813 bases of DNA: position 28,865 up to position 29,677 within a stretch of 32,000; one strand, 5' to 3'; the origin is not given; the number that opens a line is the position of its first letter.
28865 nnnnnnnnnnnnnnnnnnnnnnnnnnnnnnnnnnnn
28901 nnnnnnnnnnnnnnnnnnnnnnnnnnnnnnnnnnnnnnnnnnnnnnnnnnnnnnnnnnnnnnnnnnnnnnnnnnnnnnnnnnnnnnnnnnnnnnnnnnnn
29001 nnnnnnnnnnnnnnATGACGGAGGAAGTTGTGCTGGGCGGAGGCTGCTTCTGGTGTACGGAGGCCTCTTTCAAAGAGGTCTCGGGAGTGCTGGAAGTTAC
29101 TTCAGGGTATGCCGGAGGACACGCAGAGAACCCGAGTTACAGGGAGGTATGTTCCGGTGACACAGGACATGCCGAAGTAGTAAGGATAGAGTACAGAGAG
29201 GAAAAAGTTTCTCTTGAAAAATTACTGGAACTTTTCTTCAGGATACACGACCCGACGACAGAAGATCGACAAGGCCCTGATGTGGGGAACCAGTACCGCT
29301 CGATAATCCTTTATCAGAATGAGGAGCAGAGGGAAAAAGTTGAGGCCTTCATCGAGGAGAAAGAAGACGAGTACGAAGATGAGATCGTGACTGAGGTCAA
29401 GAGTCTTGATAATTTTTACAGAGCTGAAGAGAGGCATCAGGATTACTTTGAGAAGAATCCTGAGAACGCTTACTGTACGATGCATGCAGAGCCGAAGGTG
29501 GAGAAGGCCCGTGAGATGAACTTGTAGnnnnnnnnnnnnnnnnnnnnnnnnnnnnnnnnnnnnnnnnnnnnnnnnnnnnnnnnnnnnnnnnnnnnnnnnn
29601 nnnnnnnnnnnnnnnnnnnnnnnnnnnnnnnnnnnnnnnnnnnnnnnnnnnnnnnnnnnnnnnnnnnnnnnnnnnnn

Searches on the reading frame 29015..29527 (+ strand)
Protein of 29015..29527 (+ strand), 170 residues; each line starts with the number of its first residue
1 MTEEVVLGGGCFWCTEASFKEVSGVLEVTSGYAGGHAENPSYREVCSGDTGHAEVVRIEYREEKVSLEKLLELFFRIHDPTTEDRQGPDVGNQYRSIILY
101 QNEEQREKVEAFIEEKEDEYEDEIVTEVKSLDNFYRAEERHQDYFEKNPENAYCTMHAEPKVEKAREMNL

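Call 22: search_protein_families(library=pfam, proteins=[window:29015-29527:+], max_evalue=0.01)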
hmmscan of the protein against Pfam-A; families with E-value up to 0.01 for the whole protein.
window:29015-29527:+ (170 aa): 1 family
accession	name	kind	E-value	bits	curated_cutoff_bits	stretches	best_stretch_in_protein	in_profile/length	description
PF01625.27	PMSR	-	2e-65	220.2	23.7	1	5-154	2-152/153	Peptide methionine sulfoxide reductase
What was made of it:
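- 29015..29527 (+): Cytoplasmic MsrA paralogue, 170 aa, no anchor, 4 Cys, no sequons. It serves as an internal contrast to the anchored MsrA. PMSR 220 bits (call 22).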
